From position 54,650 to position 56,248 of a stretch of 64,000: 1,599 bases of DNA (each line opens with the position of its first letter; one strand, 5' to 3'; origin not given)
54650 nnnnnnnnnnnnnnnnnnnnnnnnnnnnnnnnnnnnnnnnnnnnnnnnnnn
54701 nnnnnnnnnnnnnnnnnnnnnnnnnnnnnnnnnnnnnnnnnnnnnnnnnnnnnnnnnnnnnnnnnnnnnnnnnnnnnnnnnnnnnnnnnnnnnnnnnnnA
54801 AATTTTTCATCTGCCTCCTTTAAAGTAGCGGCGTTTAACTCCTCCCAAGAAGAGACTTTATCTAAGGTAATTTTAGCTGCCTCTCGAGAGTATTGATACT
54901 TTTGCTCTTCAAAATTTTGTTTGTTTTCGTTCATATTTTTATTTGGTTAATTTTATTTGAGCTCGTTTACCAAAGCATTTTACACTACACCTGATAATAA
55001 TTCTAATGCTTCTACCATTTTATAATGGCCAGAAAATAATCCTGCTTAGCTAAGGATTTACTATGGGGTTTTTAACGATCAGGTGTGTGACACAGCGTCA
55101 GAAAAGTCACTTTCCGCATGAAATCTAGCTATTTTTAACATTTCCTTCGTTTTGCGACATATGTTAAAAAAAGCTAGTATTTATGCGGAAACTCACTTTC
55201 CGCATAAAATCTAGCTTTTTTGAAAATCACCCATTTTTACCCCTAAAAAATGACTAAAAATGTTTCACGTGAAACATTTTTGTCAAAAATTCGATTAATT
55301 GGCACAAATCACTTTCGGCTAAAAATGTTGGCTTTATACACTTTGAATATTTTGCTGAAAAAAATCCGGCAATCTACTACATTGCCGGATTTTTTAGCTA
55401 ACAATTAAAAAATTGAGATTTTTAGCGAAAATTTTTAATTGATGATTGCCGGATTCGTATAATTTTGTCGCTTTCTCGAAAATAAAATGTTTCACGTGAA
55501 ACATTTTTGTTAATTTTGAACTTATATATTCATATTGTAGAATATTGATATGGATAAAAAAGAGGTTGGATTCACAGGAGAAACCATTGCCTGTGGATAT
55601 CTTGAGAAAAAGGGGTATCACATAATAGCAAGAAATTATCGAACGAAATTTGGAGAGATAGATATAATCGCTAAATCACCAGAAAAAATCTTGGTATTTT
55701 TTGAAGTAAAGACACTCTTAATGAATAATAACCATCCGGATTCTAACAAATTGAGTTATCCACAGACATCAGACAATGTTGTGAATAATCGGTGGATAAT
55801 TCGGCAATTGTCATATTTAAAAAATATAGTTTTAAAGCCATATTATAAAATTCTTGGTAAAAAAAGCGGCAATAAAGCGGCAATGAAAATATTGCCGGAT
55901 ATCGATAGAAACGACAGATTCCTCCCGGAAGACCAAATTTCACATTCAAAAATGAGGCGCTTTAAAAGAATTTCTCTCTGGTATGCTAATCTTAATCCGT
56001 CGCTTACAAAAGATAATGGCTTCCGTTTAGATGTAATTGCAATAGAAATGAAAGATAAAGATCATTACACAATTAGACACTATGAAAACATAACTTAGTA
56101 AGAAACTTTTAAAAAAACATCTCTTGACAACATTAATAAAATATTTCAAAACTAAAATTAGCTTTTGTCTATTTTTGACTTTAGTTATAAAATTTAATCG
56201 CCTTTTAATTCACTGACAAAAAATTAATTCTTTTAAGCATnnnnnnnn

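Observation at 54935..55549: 600-bp intergenic region packed with palindromes and repeats, including two identical 24-bp perfect palindromes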

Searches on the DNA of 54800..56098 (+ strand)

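Call 10: search_rna_families(source=window, start=54800, end=55700, threshold=evalue, max_evalue=10)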
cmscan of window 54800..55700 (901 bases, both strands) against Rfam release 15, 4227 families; matches with E-value up to 10: 53.
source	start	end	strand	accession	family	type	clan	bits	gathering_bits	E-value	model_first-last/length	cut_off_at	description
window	55167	55228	-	RF02386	sau-19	Gene; sRNA;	-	30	80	0.0024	1-75/75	no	Staphylococcus sRNA sau-19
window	55347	55397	-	RF02433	SpF36_sRNA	Gene; sRNA;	-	28.3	48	0.086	1-51/51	no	Streptococcus sRNA SpF36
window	55357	55487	-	RF01470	rli38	Gene; sRNA;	-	28.1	49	0.13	1-150/150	no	Listeria sRNA rli38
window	55102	55200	+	RF04205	MIR2606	Gene; miRNA;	-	26.8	139.7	0.14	1-165/165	no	MIR2606 microRNA precursor family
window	55162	55226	-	RF04225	MIR7502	Gene; miRNA;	-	26.3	71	1.4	1-143/143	no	MIR7502 microRNA precursor family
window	55162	55226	+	RF04225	MIR7502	Gene; miRNA;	-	26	71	1.6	1-143/143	no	MIR7502 microRNA precursor family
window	55113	55189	+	RF04133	MIR2646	Gene; miRNA;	-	25.2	245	0.0034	1-256/256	no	MIR2646 microRNA precursor family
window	55102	55200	-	RF04134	MIR7504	Gene; miRNA;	-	25.2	83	0.064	1-124/124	no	MIR7504 microRNA precursor family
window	55304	55420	+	RF03922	MIR2119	Gene; miRNA;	-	24.6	73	1.2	1-188/188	no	MIR2119 microRNA precursor family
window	55276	55398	+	RF00506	Thr_leader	Cis-reg; leader;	-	23.6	55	0.061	1-118/118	no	Threonine operon leader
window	55323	55433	-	RF01251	snR3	Gene; snRNA; snoRNA; HACA-box;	CL00040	23.6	40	0.11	1-193/193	no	Small nucleolar RNA snR3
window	55112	55191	+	RF04174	MIR4208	Gene; miRNA;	-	23.2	140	0.62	1-191/191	no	MIR4208 microRNA precursor family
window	55102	55200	-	RF04205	MIR2606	Gene; miRNA;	-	23.2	139.7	0.85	1-165/165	no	MIR2606 microRNA precursor family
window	55342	55410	-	RF03940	MIR9563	Gene; miRNA;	-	22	90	0.19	19-109/127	no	MIR9563 microRNA precursor family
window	55162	55262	+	RF02980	freshwater-2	Cis-reg;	-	21.8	49.9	0.8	1-84/84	no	freshwater-2 RNA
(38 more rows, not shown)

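Call 54: search_rna_families(sources=[L027, L030, L031, L033, L035, L037], threshold=gathering)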
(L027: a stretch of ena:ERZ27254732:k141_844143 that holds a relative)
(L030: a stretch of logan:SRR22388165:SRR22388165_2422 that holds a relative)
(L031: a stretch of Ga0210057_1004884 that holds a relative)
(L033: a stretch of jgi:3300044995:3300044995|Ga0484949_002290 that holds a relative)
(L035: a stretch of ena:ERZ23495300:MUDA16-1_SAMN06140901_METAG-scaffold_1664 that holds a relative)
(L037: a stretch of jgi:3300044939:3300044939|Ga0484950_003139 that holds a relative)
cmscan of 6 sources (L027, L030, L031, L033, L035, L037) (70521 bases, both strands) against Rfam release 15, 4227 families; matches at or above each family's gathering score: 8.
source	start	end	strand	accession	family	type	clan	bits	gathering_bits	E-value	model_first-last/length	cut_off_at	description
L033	1837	1910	+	RF00005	tRNA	Gene; tRNA;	CL00001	75.5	29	1.1e-14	1-71/71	no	tRNA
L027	6909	6980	+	RF00005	tRNA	Gene; tRNA;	CL00001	74.6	29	1.9e-14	1-71/71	no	tRNA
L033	130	201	+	RF00005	tRNA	Gene; tRNA;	CL00001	74.6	29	1.9e-14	1-71/71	no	tRNA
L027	5799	5870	-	RF00005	tRNA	Gene; tRNA;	CL00001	74.1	29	2.6e-14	1-71/71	no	tRNA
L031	1303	1375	+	RF00005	tRNA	Gene; tRNA;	CL00001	71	29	1.8e-13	1-71/71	no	tRNA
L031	2697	2770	+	RF00005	tRNA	Gene; tRNA;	CL00001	70.4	29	2.7e-13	1-71/71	no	tRNA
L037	3521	3591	+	RF00005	tRNA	Gene; tRNA;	CL00001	60.4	29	1.5e-10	1-71/71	no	tRNA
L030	1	55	+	RF00005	tRNA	Gene; tRNA;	CL00001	40.6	29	4.3e-05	18-71/71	5'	tRNA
